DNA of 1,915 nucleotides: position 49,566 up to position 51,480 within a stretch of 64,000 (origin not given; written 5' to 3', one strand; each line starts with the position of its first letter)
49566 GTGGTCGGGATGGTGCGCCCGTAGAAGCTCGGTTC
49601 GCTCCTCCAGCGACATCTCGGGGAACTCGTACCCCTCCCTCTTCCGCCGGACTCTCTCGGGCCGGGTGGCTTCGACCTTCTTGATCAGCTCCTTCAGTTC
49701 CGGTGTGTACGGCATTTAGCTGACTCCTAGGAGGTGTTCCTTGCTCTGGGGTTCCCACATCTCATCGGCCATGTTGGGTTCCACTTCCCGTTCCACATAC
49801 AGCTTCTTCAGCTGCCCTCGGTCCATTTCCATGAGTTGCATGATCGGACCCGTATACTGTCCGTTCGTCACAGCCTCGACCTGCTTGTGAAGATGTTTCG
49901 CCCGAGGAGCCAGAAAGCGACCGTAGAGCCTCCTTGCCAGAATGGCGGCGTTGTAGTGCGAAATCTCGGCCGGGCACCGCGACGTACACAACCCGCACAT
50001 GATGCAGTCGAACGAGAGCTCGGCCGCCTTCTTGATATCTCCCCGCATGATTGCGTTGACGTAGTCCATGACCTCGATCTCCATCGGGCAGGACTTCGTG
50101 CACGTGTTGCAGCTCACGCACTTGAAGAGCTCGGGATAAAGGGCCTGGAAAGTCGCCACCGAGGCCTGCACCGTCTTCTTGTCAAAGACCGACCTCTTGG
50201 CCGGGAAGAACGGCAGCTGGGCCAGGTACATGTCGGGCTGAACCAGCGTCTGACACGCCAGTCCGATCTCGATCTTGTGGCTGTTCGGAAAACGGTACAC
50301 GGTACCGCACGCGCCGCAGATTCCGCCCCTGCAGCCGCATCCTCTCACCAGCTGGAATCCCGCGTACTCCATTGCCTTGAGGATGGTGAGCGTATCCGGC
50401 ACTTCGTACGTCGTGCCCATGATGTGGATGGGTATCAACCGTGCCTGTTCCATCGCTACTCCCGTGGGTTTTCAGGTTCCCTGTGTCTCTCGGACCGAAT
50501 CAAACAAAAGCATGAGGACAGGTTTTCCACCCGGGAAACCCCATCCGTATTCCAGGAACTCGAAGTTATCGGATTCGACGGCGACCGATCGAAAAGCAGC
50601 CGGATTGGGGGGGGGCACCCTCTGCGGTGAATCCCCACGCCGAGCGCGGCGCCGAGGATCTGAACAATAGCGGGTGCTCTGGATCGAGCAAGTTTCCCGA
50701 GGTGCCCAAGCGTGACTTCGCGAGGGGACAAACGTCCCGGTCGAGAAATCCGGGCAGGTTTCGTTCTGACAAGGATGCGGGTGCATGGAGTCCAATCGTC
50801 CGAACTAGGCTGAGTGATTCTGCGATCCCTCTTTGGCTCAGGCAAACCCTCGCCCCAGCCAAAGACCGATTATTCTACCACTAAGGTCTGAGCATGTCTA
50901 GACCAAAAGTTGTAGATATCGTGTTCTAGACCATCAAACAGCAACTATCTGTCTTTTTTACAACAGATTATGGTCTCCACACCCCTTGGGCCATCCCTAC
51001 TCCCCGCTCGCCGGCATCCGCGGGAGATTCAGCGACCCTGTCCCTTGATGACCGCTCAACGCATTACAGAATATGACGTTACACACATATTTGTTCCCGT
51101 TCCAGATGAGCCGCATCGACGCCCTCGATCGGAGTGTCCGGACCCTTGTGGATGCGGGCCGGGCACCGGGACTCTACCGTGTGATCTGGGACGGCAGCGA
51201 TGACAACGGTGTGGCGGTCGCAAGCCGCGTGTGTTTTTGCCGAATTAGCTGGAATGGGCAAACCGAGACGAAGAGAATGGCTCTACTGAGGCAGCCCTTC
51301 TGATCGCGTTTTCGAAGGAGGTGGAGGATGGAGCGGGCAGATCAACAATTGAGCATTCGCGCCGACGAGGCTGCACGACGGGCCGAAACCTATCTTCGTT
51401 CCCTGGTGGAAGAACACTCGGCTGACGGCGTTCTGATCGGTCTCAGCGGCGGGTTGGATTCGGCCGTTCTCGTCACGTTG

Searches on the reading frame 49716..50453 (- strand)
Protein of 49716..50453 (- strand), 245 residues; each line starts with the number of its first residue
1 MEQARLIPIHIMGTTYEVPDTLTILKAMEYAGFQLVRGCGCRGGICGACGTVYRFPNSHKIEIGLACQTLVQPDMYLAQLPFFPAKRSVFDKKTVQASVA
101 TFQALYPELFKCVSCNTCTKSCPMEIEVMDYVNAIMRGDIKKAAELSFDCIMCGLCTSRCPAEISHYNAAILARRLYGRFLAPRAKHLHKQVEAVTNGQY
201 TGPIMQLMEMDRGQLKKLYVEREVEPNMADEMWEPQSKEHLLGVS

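Call 4: search_protein_families(library=pfam, proteins=[window:49716-50453:-])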
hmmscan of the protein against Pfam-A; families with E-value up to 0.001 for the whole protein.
window:49716-50453:- (245 aa): 9 families
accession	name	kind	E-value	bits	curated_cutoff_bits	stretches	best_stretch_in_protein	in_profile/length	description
PF13187.11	Fer4_9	-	9.9e-11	41.9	27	1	111-163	1-50/52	4Fe-4S dicluster domain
PF13237.11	Fer4_10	-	4.2e-09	36.7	25.5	1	109-161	6-53/53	4Fe-4S dicluster domain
PF12838.12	Fer4_7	-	2.3e-07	31.6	27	1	111-163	1-51/52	4Fe-4S dicluster domain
PF13183.11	Fer4_8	-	4.2e-07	30.8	27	1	109-164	2-68/68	4Fe-4S dicluster domain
PF13534.11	Fer4_17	-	6.7e-07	30.2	22.2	1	111-164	1-60/61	4Fe-4S dicluster domain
PF14691.11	Fer4_20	-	1.4e-05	25.3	25.8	1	107-163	19-78/113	Dihydroprymidine dehydrogenase domain II, 4Fe-4S cluster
PF00111.32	Fer2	-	2.1e-05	24.8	21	1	13-71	7-76/77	2Fe-2S iron-sulfur cluster binding domain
PF14697.11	Fer4_21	-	0.00032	21.2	35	0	111-162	7-53/59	4Fe-4S dicluster domain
PF00037.32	Fer4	-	0.0008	19.6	21.1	0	149-163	7-21/24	4Fe-4S binding domain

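Call 10: search_protein_families(library=ncbifam, proteins=[window:49716-50453:-], max_evalue=0.00001)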
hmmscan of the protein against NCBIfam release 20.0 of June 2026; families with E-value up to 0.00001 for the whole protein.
window:49716-50453:- (245 aa): 17 families
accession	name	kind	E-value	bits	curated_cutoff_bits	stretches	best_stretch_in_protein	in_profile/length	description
NF004898.0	PRK06259.1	equivalog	9.8e-12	44.2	385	0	102-131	178-207/488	fumarate reductase (CoM/CoB) subunit TfrB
TIGR00314.1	cdhA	equivalog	6e-10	37.6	781.3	1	97-166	386-455/784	CO dehydrogenase/acetyl-CoA synthase complex subunit alpha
TIGR01945.1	rnfC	subfamily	9.3e-10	37.6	245.95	1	110-168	363-422/435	RnfABCDGE type electron transport complex subunit C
NF004540.0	PRK05888.2-1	equivalog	1.2e-08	34.7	215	1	100-164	36-102/139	NADH-quinone oxidoreductase subunit NuoI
NF042909.1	FMH_DH_FwdF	exception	2.8e-08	33.3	375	1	111-164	16-71/336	tungsten-dependent formylmethanofuran dehydrogenase subunit FwdF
TIGR00384.1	dhsB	subfamily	5.4e-08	32.6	88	0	67-135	152-221/222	succinate dehydrogenase and fumarate reductase iron-sulfur protein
TIGR01971.1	NuoI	subfamily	1.6e-07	30.9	113.05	1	108-163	40-96/121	NADH-quinone oxidoreductase, chain I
NF004537.0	PRK05888.1-3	equivalog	1.9e-07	30.8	163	1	109-163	67-128/204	NADH-quinone oxidoreductase subunit NuoI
TIGR00403.1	ndhI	equivalog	7.5e-07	28.9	302.35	1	107-163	59-117/183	NAD(P)H-quinone oxidoreductase subunit I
NF041890.1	hdrC_Methbact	equivalog_domain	9.3e-07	28.6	270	0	129-175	10-57/192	ferredoxin:CoB-CoM heterodisulfide reductase subunit HdrC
NF004616.0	PRK05950.1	subfamily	1.2e-06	27.9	228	0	72-136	165-230/238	succinate dehydrogenase iron-sulfur subunit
NF010590.0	PRK13984.1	equivalog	1.6e-06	26.6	946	0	108-163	188-248/611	putative oxidoreductase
TIGR01316.1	gltA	equivalog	2.5e-06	26.6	471.75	1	102-174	18-95/449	NADPH-dependent glutamate synthase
NF042952.1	MFR_FeS_SdhB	equivalog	2.7e-06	26.6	600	0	76-135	168-227/320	8-methylmenaquinol:fumarate reductase iron-sulfur subunit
NF040763.1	FeFe_hydrog_A6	exception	2.7e-06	26.1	765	0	97-163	132-203/571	NADH-dependent [FeFe] hydrogenase, group A6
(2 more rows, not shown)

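Call 38: search_solved_structures(query=window:49716-50453:-, max_evalue=0.01, show_alignments=2)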
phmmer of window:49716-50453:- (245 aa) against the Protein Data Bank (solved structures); distinct sequences matched with E-value up to 0.01: 78 (the best 60 are shown).
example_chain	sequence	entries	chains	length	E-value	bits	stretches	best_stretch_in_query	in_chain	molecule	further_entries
9sfi_T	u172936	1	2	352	1.6e-09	40.7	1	111-163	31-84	4Fe-4S ferredoxin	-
7bkb_K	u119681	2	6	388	1.2e-06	31.3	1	111-162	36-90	Formylmethanofuran dehydrogenase, subunit F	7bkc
8ahx_C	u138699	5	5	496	3.7e-06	29.7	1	109-193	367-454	Ion-translocating oxidoreductase complex subunit C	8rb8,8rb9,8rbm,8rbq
9grx_I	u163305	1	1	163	4.1e-06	29.5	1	105-163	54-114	NAD(P)H-quinone oxidoreductase subunit I, chloroplastic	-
7eu3_I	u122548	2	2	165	1.2e-05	28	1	105-163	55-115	NAD(P)H-quinone oxidoreductase subunit I, chloroplastic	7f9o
7wfg_I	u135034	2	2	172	2.1e-05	27.2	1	105-163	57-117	NAD(P)H-quinone oxidoreductase subunit I, chloroplastic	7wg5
6hum_I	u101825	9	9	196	2.4e-05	27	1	105-163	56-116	NAD(P)H-quinone oxidoreductase subunit I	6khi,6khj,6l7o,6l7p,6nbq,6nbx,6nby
3cf4_A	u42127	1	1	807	3.2e-05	26.6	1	100-169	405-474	Acetyl-CoA decarboxylase/synthase alpha subunit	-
9c0q_A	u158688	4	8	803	0.00011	24.9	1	108-165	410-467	Acetyl-CoA decarbonylase/synthase complex subunit alpha 2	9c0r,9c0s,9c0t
8iuf_S8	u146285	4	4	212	0.00021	24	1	105-164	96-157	NDUFS8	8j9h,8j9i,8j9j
9m4f_C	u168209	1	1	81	0.00027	23.6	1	111-164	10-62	PsaC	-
9l0a_C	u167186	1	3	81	0.00033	23.3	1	111-165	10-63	Photosystem I iron-sulfur center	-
9e0j_K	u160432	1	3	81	0.00034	23.2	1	111-165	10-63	Photosystem I iron-sulfur center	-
9ygv_C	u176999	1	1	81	0.00035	23.2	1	111-169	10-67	Photosystem I iron-sulfur center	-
5zgb_C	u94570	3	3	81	0.00035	23.2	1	111-164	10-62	PsaC | Photosystem I iron-sulfur center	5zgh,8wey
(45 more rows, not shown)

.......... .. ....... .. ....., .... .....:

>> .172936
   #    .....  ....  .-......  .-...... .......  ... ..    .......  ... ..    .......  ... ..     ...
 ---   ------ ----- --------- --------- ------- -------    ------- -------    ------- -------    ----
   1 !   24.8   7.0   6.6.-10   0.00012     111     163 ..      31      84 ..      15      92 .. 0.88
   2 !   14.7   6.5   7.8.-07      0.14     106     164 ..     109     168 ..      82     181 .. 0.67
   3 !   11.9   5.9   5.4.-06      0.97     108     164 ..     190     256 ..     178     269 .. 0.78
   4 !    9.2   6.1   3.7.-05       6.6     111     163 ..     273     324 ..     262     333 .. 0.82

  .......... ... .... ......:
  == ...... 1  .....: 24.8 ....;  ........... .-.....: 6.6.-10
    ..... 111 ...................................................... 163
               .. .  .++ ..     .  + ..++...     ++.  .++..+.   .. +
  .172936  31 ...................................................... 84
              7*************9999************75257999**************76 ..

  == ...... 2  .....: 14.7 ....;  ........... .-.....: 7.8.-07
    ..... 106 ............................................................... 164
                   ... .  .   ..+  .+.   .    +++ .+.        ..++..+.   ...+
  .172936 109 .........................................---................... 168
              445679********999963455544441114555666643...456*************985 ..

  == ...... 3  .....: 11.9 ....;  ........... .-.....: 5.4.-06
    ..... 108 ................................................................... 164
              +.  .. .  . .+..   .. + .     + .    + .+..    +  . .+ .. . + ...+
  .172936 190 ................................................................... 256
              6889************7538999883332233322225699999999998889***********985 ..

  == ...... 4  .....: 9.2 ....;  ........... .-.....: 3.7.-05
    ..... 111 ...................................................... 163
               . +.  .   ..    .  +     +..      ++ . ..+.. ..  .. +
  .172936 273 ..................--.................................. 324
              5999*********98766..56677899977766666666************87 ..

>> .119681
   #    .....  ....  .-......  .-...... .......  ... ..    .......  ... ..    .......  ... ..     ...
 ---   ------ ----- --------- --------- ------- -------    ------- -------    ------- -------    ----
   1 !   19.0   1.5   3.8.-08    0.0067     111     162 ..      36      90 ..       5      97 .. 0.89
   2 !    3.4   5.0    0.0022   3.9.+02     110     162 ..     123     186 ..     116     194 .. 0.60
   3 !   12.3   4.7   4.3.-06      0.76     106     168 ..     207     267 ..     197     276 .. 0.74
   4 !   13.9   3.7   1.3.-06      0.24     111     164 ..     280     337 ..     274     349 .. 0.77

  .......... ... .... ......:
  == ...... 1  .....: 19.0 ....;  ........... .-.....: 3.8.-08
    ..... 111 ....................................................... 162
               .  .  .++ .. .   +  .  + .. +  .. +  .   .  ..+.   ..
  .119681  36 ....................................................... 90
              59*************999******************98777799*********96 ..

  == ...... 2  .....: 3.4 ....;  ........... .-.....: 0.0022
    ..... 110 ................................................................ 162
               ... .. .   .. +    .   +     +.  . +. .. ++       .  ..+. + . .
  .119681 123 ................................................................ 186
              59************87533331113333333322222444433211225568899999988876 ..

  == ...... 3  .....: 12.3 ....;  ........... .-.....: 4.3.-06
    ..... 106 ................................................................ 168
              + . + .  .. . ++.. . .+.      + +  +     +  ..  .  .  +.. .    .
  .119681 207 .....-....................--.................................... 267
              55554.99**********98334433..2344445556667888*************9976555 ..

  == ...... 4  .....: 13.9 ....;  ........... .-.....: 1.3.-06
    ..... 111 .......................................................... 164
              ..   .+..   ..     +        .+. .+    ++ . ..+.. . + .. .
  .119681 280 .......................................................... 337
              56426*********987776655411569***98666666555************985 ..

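Call 59: find_homologous_proteins(query=window:49716-50453:-, max_evalue=0.00001)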
Query window:49716-50453:- (245 aa): 6179 proteins with E <= 0.00001 among 6379 candidates; the best 120 are listed.
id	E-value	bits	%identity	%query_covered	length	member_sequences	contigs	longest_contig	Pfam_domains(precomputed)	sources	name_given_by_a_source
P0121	6.9e-166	567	100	100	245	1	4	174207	PF14691.12,PF00111.33,PF12838.13,PF13534.12,PF13237.12,PF13183.12,PF13187.12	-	-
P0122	2.5e-151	520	90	100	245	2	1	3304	PF14691.12,PF12838.13,PF13534.12,PF13237.12,PF13183.12,PF13187.12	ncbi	-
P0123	1.8e-150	517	89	100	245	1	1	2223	PF12838.13,PF13534.12,PF13237.12,PF13183.12,PF13187.12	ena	-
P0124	3.3e-144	496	86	100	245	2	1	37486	PF14691.12,PF00111.33,PF12838.13,PF13534.12,PF13237.12,PF13183.12,PF13187.12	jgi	jgi:succinate dehydrogenase/fumarate reductase-like Fe-S protein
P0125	9.0e-124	430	75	98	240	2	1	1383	PF12838.13,PF13534.12,PF13237.12,PF13183.12,PF13187.12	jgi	jgi:formate hydrogenlyase subunit 6/NADH:ubiquinone oxidoreductase subunit I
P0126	1.3e-119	416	71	98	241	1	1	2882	PF14691.12,PF12838.13,PF13534.12,PF13237.12,PF13183.12,PF13187.12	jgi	jgi:succinate dehydrogenase/fumarate reductase-like Fe-S protein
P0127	9.2e-114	397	69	98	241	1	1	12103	PF14697.12,PF14691.12,PF12838.13,PF13534.12,PF13237.12,PF13183.12,PF13187.12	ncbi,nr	ncbi:MAG: 4Fe-4S dicluster domain-containing protein [Candidatus Eisenbacteria bacterium]|nr:4Fe-4S 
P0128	9.8e-111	387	67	98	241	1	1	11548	PF12838.13,PF13534.12,PF13237.12,PF13183.12,PF13187.12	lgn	-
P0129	1.1e-108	380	65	98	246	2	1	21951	PF14691.12,PF12838.13,PF13237.12,PF13183.12,PF13187.12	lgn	-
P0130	2.2e-108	379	67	98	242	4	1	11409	PF14691.12,PF12838.13,PF13534.12,PF13237.12,PF13183.12,PF13187.12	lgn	-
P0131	4.8e-108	378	67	98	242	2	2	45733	PF12838.13,PF13534.12,PF13237.12,PF13183.12,PF13187.12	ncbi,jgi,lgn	-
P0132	6.9e-108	378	67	98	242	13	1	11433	PF14697.12,PF14691.12,PF12838.13,PF13534.12,PF13237.12,PF13183.12,PF13187.12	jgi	-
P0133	2.6e-107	376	62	98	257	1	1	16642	PF14691.12,PF12838.13,PF13534.12,PF13237.12,PF13183.12,PF13187.12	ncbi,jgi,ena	-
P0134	3.2e-107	375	67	97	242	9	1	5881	PF14691.12,PF12838.13,PF13534.12,PF13237.12,PF13183.12,PF13187.12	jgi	jgi:heterodisulfide reductase subunit C/ferredoxin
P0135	6.6e-107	374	64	98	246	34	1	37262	PF14691.12,PF12838.13,PF13237.12,PF13183.12,PF13187.12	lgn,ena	-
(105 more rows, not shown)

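Call 67: predict_structure(alignment_id=A2)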
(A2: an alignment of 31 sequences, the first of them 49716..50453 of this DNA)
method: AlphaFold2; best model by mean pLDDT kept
length: 245 residues; sequences in the alignment: 31
mean_pLDDT: 75.5   pTM: 0.53
mean pLDDT of the five models: 75.5, 71.0, 69.5, 66.3, 56.4
residues with pLDDT >= 90: 32; 70-90: 134; 50-70: 60; < 50: 19
segments of 3 or more residues with pLDDT < 50: 36-48
pLDDT, mean of each block of 10 residues (from residue 1): 81 92 86 58 46 83 75 86 60 87 85 70 68 89 82 57 76 86 73 85 90 86 58 67 51
secondary structure, 60 per line:
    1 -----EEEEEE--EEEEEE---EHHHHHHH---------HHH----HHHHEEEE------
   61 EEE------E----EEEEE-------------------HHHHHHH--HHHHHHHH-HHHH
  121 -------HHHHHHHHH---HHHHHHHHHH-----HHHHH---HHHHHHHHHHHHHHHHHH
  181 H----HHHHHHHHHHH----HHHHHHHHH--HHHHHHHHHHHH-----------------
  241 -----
elements in order: E6-11 E14-19 H24-30 H47-50 E51-54 E61-63 E75-79 H99-105 H108-115 H117-120 H128-136 H140-149 H155-159 H163-181 H186-196 H201-209 H212-223

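Call 70: fold_search(model_id=the predicted structure, library=pdb)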
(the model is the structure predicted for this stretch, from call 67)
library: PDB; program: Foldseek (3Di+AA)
matches with E <= 10: 722; with E <= 0.001: 8
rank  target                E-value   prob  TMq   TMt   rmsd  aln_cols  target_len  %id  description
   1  8oh5_C                6.6e-05  1.00  0.23  0.06  18.2       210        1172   22  Cryo-EM structure of the electron bifurcating transhydrogenase StnABC complex from Sporomusa Ovata (state 2) (released 2023-09-13)
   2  9mqx_A                1.8e-04  1.00  0.25  0.25  10.8       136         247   18  Electron-bifurcating Tungstopyranopterin-containing aldehyde oxidoreductase with NADH (released 2025-07-16)
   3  7arc_G                2.9e-04  1.00  0.23  0.09  12.9       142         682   18  Cryo-EM structure of Polytomella Complex-I (peripheral arm) (released 2021-12-08)
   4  9smf_G                6.3e-04  1.00  0.22  0.09  13.3       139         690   21  Reduced bovine complex I in lipid nanodisc, NADH-active-Q10 (released 2026-03-18)
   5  9ihp_G                8.4e-04  1.00  0.22  0.09  13.7       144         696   15  Open state without NUQM and with flavoprotein (classification state 3) of Pichia pastoris mitochondrial complex I in c (released 2025-10-15)
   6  7qsm_G                9.0e-04  1.00  0.22  0.09  13.2       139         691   21  Bovine complex I in lipid nanodisc, Deactive-ligand (composite) (released 2022-05-25)
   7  9bov_A                9.0e-04  0.98  0.23  0.06  18.5       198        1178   16  Structure of electron bifurcating Nfn-ABC complexed with NAD from Caldicellulosiruptor saccharolyticus (released 2025-03-05)
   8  7q5y_A                9.5e-04  0.98  0.24  0.11  14.2       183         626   20  Structure of NADH:ubichinon oxidoreductase (complex I) of the hyperthermophilic eubacterium Aquifex aeolicus (released 2022-11-16)
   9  8e9g_G                1.0e-03  1.00  0.23  0.08  14.5       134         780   19  Mycobacterial respiratory complex I with both quinone positions modelled (released 2022-10-12)
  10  7zm7_A                1.1e-03  1.00  0.23  0.09  11.9       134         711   18  CryoEM structure of mitochondrial complex I from Chaetomium thermophilum (inhibited by DDM) (released 2022-11-30)
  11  8bed_G                1.1e-03  1.00  0.23  0.09  11.6       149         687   17  Cryo-EM structure of the Arabidopsis thaliana I+III2 supercomplex (CI peripheral tip) (released 2023-01-11)
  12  7o6y_A                1.2e-03  0.99  0.23  0.09  12.6       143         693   16  Cryo-EM structure of respiratory complex I under turnover (released 2021-11-10)
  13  5lnk_3                1.3e-03  1.00  0.23  0.09  12.8       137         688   20  Entire ovine respiratory complex I (released 2016-11-23)
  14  8q45_G                1.3e-03  1.00  0.22  0.09  13.2       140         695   20  Inward-facing, closed proteoliposome complex I at 2.7 A. Initially purified in LMNG. (released 2024-06-05)
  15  9buh_G                1.3e-03  1.00  0.23  0.09  13.5       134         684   18  Cryo-EM structure of respiratory supercomplex I III IV (released 2025-05-21)
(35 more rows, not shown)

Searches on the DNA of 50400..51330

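Call 76: search_rna_families(source=window, start=50400, end=51330, threshold=evalue, max_evalue=1)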
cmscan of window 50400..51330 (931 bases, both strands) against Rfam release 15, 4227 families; matches with E-value up to 1: 1.
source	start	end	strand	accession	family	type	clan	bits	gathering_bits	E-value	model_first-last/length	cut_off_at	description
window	51185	51246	-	RF01546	TB6Cs1H1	Gene; snRNA; snoRNA; HACA-box;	-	19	40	0.28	1-66/66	no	Trypanosomatid snoRNA TB6Cs1H1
